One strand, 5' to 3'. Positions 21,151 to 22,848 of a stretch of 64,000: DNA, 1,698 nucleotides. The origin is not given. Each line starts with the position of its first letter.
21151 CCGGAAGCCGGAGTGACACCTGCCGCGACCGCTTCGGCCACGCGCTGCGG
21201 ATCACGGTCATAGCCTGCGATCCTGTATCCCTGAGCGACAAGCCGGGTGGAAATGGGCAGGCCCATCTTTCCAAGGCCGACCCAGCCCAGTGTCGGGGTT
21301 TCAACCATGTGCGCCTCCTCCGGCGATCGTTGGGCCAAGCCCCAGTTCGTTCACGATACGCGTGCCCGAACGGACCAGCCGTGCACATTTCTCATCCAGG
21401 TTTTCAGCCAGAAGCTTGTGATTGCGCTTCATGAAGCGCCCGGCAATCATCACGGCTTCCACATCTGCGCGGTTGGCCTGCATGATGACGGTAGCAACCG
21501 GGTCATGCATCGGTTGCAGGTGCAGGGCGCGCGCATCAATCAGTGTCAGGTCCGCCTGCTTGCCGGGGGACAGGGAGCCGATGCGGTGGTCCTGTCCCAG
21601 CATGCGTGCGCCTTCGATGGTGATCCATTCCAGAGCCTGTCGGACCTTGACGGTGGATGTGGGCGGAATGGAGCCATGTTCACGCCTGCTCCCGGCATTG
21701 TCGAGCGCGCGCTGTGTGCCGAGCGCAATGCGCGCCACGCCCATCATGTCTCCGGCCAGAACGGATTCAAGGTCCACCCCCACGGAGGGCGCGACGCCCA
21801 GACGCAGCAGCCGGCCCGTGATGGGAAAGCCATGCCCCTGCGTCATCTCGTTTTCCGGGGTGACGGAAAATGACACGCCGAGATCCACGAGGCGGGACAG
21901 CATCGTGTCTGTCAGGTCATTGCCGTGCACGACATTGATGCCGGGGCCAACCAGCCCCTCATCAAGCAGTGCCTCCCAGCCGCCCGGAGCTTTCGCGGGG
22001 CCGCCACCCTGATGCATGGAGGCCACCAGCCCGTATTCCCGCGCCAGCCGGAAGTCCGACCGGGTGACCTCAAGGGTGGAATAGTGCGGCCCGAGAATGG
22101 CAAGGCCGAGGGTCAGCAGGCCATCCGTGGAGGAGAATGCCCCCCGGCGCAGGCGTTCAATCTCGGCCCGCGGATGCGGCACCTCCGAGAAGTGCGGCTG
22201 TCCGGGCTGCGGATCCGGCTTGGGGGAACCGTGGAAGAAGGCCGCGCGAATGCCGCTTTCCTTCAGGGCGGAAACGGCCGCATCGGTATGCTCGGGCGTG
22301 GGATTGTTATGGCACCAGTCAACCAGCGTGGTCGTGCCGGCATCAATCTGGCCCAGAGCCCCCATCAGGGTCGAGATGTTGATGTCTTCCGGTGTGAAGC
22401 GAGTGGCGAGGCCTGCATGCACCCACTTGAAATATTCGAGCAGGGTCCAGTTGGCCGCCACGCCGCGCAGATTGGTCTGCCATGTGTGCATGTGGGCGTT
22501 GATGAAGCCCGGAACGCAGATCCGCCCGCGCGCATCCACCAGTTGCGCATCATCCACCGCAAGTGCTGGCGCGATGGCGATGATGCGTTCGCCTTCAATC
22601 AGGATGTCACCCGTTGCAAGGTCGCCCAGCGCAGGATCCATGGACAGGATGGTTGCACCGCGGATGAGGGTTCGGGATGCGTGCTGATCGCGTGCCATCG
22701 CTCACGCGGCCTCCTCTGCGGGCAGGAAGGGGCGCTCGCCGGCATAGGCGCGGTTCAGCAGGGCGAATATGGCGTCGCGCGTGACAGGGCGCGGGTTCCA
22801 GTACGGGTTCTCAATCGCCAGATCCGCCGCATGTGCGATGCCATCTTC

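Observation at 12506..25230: Twelve-gene co-directional locus joining the hydroxyquinol lower pathway to an ATZ/TRZ-type aminohydrolase and a sugar-type ABC importer, with no ring hydroxylase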

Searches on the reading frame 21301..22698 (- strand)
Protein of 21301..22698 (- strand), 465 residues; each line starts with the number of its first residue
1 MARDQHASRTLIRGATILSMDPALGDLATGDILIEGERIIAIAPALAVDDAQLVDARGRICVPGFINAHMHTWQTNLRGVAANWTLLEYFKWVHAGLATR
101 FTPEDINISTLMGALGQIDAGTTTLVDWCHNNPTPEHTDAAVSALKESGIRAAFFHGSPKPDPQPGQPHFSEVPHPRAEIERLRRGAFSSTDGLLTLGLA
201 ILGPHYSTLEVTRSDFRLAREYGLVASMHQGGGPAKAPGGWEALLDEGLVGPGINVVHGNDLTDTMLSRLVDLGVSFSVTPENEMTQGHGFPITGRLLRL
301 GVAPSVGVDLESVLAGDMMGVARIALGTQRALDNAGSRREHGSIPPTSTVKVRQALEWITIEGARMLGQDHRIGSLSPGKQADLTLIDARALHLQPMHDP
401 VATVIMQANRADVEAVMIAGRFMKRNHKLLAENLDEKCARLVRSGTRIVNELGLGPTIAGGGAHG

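Call 3: search_protein_families(library=pfam, proteins=[window:21301-22698:-])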
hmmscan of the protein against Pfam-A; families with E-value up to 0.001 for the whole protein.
window:21301-22698:- (465 aa): 2 families
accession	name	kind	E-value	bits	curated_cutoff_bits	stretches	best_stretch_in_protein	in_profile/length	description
PF01979.26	Amidohydro_1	-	4.7e-24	85.7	25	1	61-422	2-344/345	Amidohydrolase family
PF07969.17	Amidohydro_3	-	4.1e-18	66.6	29.7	2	263-421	317-469/472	Amidohydrolase family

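Call 4: search_protein_families(library=ncbifam, proteins=[window:21301-22698:-])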
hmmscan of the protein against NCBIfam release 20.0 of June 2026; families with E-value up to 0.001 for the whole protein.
window:21301-22698:- (465 aa): 53 families (the best 25 are shown)
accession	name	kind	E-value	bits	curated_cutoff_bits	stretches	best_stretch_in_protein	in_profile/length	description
NF006056.0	PRK08204.1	subfamily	9.1e-183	608.1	391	1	8-452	3-444/449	hypothetical protein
NF005557.0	PRK07228.1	equivalog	3.4e-42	144.7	522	2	9-153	2-142/445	5'-deoxyadenosine deaminase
NF006055.0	PRK08203.1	equivalog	3.6e-39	134.6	532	2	246-447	261-449/455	8-oxoguanine deaminase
NF004701.0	PRK06038.1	equivalog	6.5e-36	124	609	2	9-157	5-145/432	N-ethylammeline chlorohydrolase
NF006549.0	PRK09045.1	equivalog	8.1e-34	117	540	2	245-436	246-427/444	TRZ/ATZ family hydrolase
NF006252.0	PRK08393.1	equivalog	7.3e-29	101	617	2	26-153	17-138/424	N-ethylammeline chlorohydrolase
NF009059.0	PRK12393.1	equivalog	4e-28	98.3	543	2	258-435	277-442/460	amidohydrolase family protein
NF005211.0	PRK06687.1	equivalog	3e-23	82.3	703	2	256-431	250-416/419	TRZ/ATZ family protein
NF004995.0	PRK06380.1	subfamily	4.6e-23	81.9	567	2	10-152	3-136/418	metal-dependent hydrolase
NF006681.0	PRK09229.1-2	equivalog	2.6e-22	79.2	362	2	244-435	257-437/451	formimidoylglutamate deiminase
NF012037.0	PRK15493.1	equivalog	6.3e-20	71.4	779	2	13-154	6-148/435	bifunctional S-methyl-5'-thioadenosine deaminase/S-adenosylhomocysteine deaminase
TIGR03314.1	Se_ssnA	subfamily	7.4e-20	71.2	455.5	2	11-132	2-130/441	putative selenium metabolism protein SsnA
NF005540.0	PRK07203.1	equivalog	1.8e-18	66.4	444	1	11-152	3-153/444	putative aminohydrolase SsnA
NF004801.0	PRK06151.1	subfamily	1e-16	60.9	416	1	244-431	264-445/491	chlorohydrolase family protein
TIGR02967.1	guan_deamin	equivalog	1.1e-14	54.3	375.4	2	248-395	235-368/401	guanine deaminase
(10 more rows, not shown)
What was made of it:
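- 21301..22698 (-): PRK08204-family metal-dependent amidohydrolase (uncharacterised). NCBIfam NF006056, 608 bits; every deaminase equivalog scores far below its cutoff (call 4).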

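Call 9: search_solved_structures(query=window:21301-22698:-, max_evalue=1e-10)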
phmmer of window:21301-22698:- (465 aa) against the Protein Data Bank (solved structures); distinct sequences matched with E-value up to 1e-10: 14.
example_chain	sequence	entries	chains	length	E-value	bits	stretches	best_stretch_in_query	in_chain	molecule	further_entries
4v1x_A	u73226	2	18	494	1.2e-26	96.8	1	352-431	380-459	ATRAZINE CHLOROHYDROLASE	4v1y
3hpa_A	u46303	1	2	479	4.5e-25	91.6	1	11-430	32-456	AMIDOHYDROLASE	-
7ww2_A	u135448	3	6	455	2.2e-21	79.5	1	9-425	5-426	8-oxoguanine deaminase | Hydroxydechloroatrazine ethylaminohydrolase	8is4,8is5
4f0r_A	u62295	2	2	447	7.5e-20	74.4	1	32-437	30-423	5-methylthioadenosine/S-adenosylhomocysteine deaminase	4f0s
4dyk_A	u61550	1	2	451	8.2e-19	71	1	247-448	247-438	AMIDOHYDROLASE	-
4gbd_A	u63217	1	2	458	9.1e-19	70.9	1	247-448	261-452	Putative uncharacterized protein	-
3lnp_A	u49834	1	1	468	1.1e-18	70.5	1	32-433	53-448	Amidohydrolase family Protein OLEI01672_1_465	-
4dzh_A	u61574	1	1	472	2.3e-17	66.2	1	247-424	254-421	AMIDOHYDROLASE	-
4l9x_A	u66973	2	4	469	1.4e-11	47.2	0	10-151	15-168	Triazine hydrolase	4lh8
3lsb_A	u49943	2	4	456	2.2e-11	46.5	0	11-151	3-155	Triazine hydrolase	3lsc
3ls9_A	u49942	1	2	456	2.8e-11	46.2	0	11-151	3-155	Triazine hydrolase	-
5hmf_A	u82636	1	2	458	3.6e-11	45.8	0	10-151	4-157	Triazine hydrolase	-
5hmd_A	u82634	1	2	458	3.7e-11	45.8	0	10-151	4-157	Triazine hydrolase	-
5hme_A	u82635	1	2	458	3.9e-11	45.7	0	10-151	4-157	Triazine hydrolase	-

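Call 14: find_homologous_proteins(query=window:21301-22698:-, max_evalue=1e-20)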
Query window:21301-22698:- (465 aa): 4582 proteins with E <= 1e-20 among 8000 candidates; the best 120 are listed.
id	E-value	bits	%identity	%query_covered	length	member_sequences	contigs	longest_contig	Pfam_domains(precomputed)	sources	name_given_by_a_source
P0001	0.0e+0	1046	100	100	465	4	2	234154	PF07969.18,PF01979.27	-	-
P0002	1.0e-247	841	82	97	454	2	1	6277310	PF07969.18,PF01979.27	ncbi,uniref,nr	ncbi:amidohydrolase family protein [Xanthobacter dioxanivorans]|uniref:Amidohydrolase family protein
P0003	6.2e-247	838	82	97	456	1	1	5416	PF07969.18,PF01979.27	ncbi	-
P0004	6.5e-247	838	83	96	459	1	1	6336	PF07969.18,PF01979.27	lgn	-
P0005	1.3e-246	837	82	97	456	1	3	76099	PF07969.18,PF01979.27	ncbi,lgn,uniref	ncbi:amidohydrolase family protein [Azorhizobium caulinodans]|uniref:amidohydrolase family protein n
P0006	1.3e-246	837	82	97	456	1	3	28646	PF07969.18,PF01979.27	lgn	-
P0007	1.5e-246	837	81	97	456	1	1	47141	PF07969.18,PF01979.27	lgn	-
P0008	3.7e-246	835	82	97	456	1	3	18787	PF07969.18,PF01979.27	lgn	-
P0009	4.3e-246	835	82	97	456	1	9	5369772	PF07969.18,PF01979.27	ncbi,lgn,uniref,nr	ncbi:putative metal-dependent hydrolase [Azorhizobium caulinodans ORS 571]|uniref:Putative metal-dep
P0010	6.0e-246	835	82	97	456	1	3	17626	PF07969.18,PF01979.27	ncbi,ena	-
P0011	2.6e-245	833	82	97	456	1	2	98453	PF07969.18,PF01979.27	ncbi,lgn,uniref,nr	ncbi:cytosine/adenosine deaminase-related metal-dependent hydrolase [Azorhizobium sp. AG788]|uniref:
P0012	6.4e-245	831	81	97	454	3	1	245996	PF07969.18,PF01979.27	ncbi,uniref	ncbi:amidohydrolase family protein [Xanthobacter wiegelii]|uniref:amidohydrolase family protein n=1 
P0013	8.5e-245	831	81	97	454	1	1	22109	PF07969.18,PF01979.27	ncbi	-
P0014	1.2e-244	830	81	97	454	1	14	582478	PF07969.18,PF01979.27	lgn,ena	-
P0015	2.6e-244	829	80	97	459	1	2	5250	PF07969.18,PF01979.27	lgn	-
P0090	1.9e-212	724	71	96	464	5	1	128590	PF07969.18,PF01979.27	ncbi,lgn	-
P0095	1.1e-209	715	70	96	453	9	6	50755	PF07969.18,PF01979.27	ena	-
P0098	1.4e-208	712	70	96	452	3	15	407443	PF07969.18,PF01979.27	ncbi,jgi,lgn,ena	jgi:cytosine/adenosine deaminase-related metal-dependent hydrolase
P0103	4.6e-207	707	70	96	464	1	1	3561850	PF07969.18,PF01979.27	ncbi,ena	-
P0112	6.0e-206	703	68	96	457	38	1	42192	PF07969.18,PF01979.27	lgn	-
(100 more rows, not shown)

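Call 16: find_related_loci(query=A1, collection=genome_contigs, flank=10000)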
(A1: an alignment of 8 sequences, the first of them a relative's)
Query A1 (465 aa) in genome_contigs; peptide patterns used: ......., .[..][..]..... (x = any residue, [..] = any of these).
600 stretches matched a pattern (row limit reached: there are more); 561 encode a relative of the query (tblastn E <= 1e-3); the best 80 are kept; 80 distinct loci.
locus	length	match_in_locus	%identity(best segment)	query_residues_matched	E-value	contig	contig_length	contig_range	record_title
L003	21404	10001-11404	93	3-465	0e+0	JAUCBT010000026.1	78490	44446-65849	MAG: Xanthobacter sp. isolate R4x_68d_np_Bin1.3 contig_2561, whole genome shotgun sequence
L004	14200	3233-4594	81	8-461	0e+0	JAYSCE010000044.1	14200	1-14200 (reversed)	MAG: Xanthobacter sp. isolate ZZ2_ZZA245_bin.1 NODE_3476_length_14200_cov_4.893885, whole genome shotgun sequence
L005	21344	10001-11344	80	7-454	0e+0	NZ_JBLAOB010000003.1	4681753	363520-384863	Xanthobacter sp. AM33 292170L_AM33_NODE_3, whole genome shotgun sequence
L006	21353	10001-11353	79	11-461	0e+0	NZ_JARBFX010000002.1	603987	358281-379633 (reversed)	Aquabacter sediminis strain P-9 NODE_2_length_603987_cov_149.758792, whole genome shotgun sequence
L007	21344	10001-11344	80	8-455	0e+0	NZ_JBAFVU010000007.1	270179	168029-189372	Xanthobacter sp. V3C-3 Contig007, whole genome shotgun sequence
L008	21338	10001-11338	79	7-452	0e+0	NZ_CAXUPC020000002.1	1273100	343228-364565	Bosea sp. LjRoot9 LJR009c2, whole genome shotgun sequence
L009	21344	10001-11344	80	8-455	0e+0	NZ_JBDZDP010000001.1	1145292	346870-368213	Xanthobacter sp. KR7-65 contig1, whole genome shotgun sequence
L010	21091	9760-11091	78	11-454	0e+0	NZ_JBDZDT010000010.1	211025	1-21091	Aquabacter sp. CN5-332 contig10, whole genome shotgun sequence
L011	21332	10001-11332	78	9-452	0e+0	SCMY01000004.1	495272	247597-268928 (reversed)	Rhizobiales bacterium 2SD NODE_4_length_495272_cov_43.710024, whole genome shotgun sequence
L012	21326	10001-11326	69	8-449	0e+0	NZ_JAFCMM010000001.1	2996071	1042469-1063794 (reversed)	Bradyrhizobium sp. U87765 SZCCT0048 NODE_1, whole genome shotgun sequence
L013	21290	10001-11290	72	7-435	0e+0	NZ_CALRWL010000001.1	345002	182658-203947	MAG: Azorhizobium sp. AG788 isolate JJ-ME9A6-316-4-mx-bin665 JJ-ME9A6-316-C9, whole genome shotgun sequence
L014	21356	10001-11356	67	5-456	0e+0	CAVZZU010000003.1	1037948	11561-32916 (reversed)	MAG: uncultured Acidobacteriota bacterium isolate MFD01716.bin.1.82 genome assembly, contig: contig_31005, whole genome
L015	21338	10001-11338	69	7-452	0e+0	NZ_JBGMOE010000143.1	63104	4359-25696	MAG: Tardiphaga sp. isolate Fil1_3 Lundin1_323, whole genome shotgun sequence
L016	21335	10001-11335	67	9-452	0e+0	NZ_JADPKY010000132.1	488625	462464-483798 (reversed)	Bradyrhizobium sp. 132 05LoS3_4_1, whole genome shotgun sequence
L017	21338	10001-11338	68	7-452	0e+0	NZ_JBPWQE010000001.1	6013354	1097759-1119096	Tardiphaga sp. 813_E8_N1_3 1, whole genome shotgun sequence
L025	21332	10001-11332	67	8-452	0e+0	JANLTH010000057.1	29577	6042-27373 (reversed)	MAG: Burkholderiales bacterium isolate OTE_25_metabat_215 OTE_25_k141_1309719, whole genome shotgun sequence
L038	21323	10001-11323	65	8-448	0e+0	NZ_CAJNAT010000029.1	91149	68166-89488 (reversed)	Paraburkholderia domus strain LMG 31832 isolate LMG 31832, whole genome shotgun sequence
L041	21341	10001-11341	65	7-454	0e+0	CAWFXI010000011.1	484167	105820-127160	MAG: uncultured proteobacterium isolate MFD04651.bin.1.78 genome assembly, contig: contig_7846, whole genome shotgun seq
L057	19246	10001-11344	66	4-452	0e+0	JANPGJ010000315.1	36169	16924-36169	MAG: Burkholderiales bacterium isolate VAR_69_metabat_376 VAR_69_k141_75068, whole genome shotgun sequence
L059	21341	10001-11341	64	8-454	0e+0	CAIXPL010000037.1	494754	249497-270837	MAG: uncultured proteobacterium isolate C24_bin-1825 genome assembly, contig: bin-1825:37/38, whole genome shotgun seque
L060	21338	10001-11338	65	8-453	0e+0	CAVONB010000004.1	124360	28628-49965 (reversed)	MAG: uncultured Alphaproteobacteria bacterium isolate MFD09779.bin.2.162 genome assembly, contig: contig_19879, whole ge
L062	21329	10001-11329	63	9-452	0e+0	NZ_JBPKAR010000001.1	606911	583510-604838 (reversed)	Halomonas sp. RA08-2 Scaffold1, whole genome shotgun sequence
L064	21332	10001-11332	64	9-452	0e+0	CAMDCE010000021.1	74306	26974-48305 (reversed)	MAG: Asaia bogorensis isolate MaH-04nov19-32 genome assembly, contig: MaH-04nov19-C593, whole genome shotgun sequence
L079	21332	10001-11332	63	9-452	0e+0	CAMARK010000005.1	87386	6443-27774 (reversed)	MAG: Reyranella massiliensis 521 isolate LH-02apr19-128 genome assembly, contig: LH-02apr19-C290, whole genome shotgun s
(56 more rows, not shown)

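Call 21: search_protein_families(library=pfam, proteins=[L062:966-3953:+, L062:4251-5189:+, L062:13216-13872:-, L062:13885-14880:-, L062:14787-16562:+, L025:7738-8412:+, L025:9062-9988:+, L025:13152-13544:+, L025:13486-14535:+, L025:14559-15200:+])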
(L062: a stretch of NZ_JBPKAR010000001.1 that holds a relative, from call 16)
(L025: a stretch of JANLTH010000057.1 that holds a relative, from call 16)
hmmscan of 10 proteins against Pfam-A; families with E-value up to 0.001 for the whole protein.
L062:966-3953:+ (995 aa): 2 families
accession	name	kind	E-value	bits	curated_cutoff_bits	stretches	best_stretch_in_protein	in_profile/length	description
PF03710.21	GlnE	-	8.9e-164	543.3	24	2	594-846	2-248/252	Glutamate-ammonia ligase adenylyltransferase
PF08335.16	GlnD_UR_UTase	-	8.8e-43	146.2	21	2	331-469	1-140/141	GlnD PII-uridylyltransferase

L062:4251-5189:+ (312 aa): 4 families
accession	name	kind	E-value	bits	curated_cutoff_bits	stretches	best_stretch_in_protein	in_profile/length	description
PF13407.12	Peripla_BP_4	-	2e-58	198.4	35.1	1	32-287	6-258/258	Periplasmic binding protein domain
PF00532.27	Peripla_BP_1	-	8.7e-14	52.1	22.2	1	47-268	22-238/281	Periplasmic binding proteins and sugar binding domain of LacI family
PF13377.12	Peripla_BP_3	-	2e-06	28.4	26.5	0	159-290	19-152/167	Periplasmic binding protein-like domain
PF13458.12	Peripla_BP_6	-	0.00014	22.1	31.7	1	46-143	27-128/343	Periplasmic binding protein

L062:13216-13872:- (218 aa): 0 families

L062:13885-14880:- (331 aa): 0 families

L062:14787-16562:+ (591 aa): 2 families
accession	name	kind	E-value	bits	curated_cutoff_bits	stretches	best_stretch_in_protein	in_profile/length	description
PF01547.30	SBP_bac_1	-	6.4e-22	79.4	26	1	232-491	49-300/307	Bacterial extracellular solute-binding protein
PF13416.11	SBP_bac_8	-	1e-16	62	27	1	222-521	27-273/279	Bacterial extracellular solute-binding protein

L025:7738-8412:+ (224 aa): 1 family
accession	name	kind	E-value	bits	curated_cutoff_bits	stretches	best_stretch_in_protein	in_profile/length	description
PF01144.29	CoA_trans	-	5.1e-66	222.6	23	1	8-218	3-216/217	Coenzyme A transferase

L025:9062-9988:+ (308 aa): 5 families
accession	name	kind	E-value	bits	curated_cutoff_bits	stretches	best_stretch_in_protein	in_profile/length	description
PF03446.21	NAD_binding_2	-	1.7e-38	132.6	21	1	6-162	1-159/161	NAD binding domain of 6-phosphogluconate dehydrogenase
PF14833.11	NAD_binding_11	-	6.3e-15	55.9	30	1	170-282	4-116/122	NAD-binding of NADP-dependent 3-hydroxyisobutyrate dehydrogenase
PF02826.25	2-Hacid_dh_C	-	7.2e-08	32.5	25.1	1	5-75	37-107/178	D-isomer specific 2-hydroxyacid dehydrogenase, NAD binding domain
PF01488.26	Shikimate_DH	-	8.7e-08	32.8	24.3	1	5-70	13-86/138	Shikimate / quinate 5-dehydrogenase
PF03807.23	F420_oxidored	-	1.5e-07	32.4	21.6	1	6-95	1-90/94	NADP oxidoreductase coenzyme F420-dependent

L025:13152-13544:+ (130 aa): 5 families
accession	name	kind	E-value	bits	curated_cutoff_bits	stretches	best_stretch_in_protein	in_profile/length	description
PF14534.12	DUF4440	-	3e-21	76.3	25.2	1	7-117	1-107/107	Domain of unknown function (DUF4440)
PF13577.12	SnoaL_4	-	1.2e-06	29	24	1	7-120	9-125/126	SnoaL-like domain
PF12680.13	SnoaL_2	-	3.8e-06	27.9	27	1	14-115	4-99/102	SnoaL-like domain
PF13474.12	SnoaL_3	-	4.6e-06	27.4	22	1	8-123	2-117/121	SnoaL-like domain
PF08332.16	CaMKII_AD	-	0.00073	20.1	22.1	1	5-124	3-126/128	Calcium/calmodulin dependent protein kinase II association domain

L025:13486-14535:+ (349 aa): 1 family
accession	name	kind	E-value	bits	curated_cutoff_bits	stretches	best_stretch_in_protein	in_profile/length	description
PF03401.19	TctC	-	1e-67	229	27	1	75-342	3-271/274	Tripartite tricarboxylate transporter family receptor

L025:14559-15200:+ (213 aa): 1 family
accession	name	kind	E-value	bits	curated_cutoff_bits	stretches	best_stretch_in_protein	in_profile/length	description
PF00881.29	Nitroreductase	-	5.3e-11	43.4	23.5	1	38-178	9-155/167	Nitroreductase family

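Call 25: search_protein_families(library=pfam, proteins=[L079:5779-7182:+, L079:7463-8974:+, L079:11387-12358:+, L079:12355-13392:+, L038:6739-8127:+, L038:8774-9946:+, L038:13615-14871:+, L038:14889-15770:+, L038:16036-16818:+, L038:16811-17539:+])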
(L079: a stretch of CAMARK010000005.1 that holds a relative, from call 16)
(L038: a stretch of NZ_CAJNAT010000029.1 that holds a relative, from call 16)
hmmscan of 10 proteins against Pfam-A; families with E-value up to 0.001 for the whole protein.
L079:5779-7182:+ (467 aa): 1 family
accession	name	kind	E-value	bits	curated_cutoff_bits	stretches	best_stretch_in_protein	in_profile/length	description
PF01425.27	Amidase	-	3.7e-81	273.9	27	1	24-447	1-445/445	Amidase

L079:7463-8974:+ (503 aa): 0 families

L079:11387-12358:+ (323 aa): 1 family
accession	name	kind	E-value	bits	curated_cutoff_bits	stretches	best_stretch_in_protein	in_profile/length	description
PF03401.19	TctC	-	6.2e-73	246.1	27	1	48-317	2-271/274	Tripartite tricarboxylate transporter family receptor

L079:12355-13392:+ (345 aa): 2 families
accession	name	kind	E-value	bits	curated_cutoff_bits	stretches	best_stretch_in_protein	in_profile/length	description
PF01717.24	Meth_synt_2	-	1.8e-36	126.5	21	1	7-334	1-319/324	Cobalamin-independent synthase, Catalytic domain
PF01208.23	URO-D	-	0.00066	19.2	23.9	1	160-318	176-327/346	Uroporphyrinogen decarboxylase (URO-D)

L038:6739-8127:+ (462 aa): 2 families
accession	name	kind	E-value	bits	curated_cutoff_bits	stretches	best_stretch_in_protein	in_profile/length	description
PF01979.26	Amidohydro_1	-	1.4e-29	103.9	25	1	60-417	1-345/345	Amidohydrolase family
PF07969.17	Amidohydro_3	-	1e-16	62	29.7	1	243-417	303-471/472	Amidohydrolase family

L038:8774-9946:+ (390 aa): 0 families

L038:13615-14871:+ (418 aa): 3 families
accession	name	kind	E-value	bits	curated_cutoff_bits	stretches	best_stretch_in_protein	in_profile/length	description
PF13458.12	Peripla_BP_6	-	4.2e-55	188.2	31.7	1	31-367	1-326/343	Periplasmic binding protein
PF13433.12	Peripla_BP_5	-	6.4e-14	52.3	27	1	33-380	2-337/363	Periplasmic binding protein domain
PF01094.35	ANF_receptor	-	1.1e-09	38.3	25.4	1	54-251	5-204/353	Receptor family ligand binding region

L038:14889-15770:+ (293 aa): 1 family
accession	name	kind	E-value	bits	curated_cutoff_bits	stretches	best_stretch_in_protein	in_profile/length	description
PF02653.21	BPD_transp_2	-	2.5e-21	76.5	26.8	1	13-281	3-269/269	Branched-chain amino acid transport system / permease component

L038:16036-16818:+ (260 aa): 3 families
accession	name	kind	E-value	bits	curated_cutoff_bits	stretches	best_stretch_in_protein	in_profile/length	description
PF00005.33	ABC_tran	-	1.9e-27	97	25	1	38-188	1-136/137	ABC transporter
PF12399.14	BCA_ABC_TP_C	-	1.3e-06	28.3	25.5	1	238-260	2-24/27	Branched-chain amino acid ATP-binding cassette transporter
PF13476.12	AAA_23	-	8.3e-05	23.7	27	1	32-68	7-39/201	AAA domain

L038:16811-17539:+ (242 aa): 5 families
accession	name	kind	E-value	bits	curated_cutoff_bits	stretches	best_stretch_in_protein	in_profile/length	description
PF00005.33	ABC_tran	-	1.6e-29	103.7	25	1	19-168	1-136/137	ABC transporter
PF13304.12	AAA_21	-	1.4e-06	29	27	0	140-196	237-295/304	AAA domain, putative AbiEii toxin, Type IV TA system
PF13555.12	AAA_29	-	0.00012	22.2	27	1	22-51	15-44/61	P-loop containing region of AAA domain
PF02463.25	SMC_N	-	0.00012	22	40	0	29-73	24-67/220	RecF/RecN/SMC N terminal domain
PF09818.15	ABC_ATPase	-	0.00023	20.8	23.2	0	112-168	129-185/283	P-loop domain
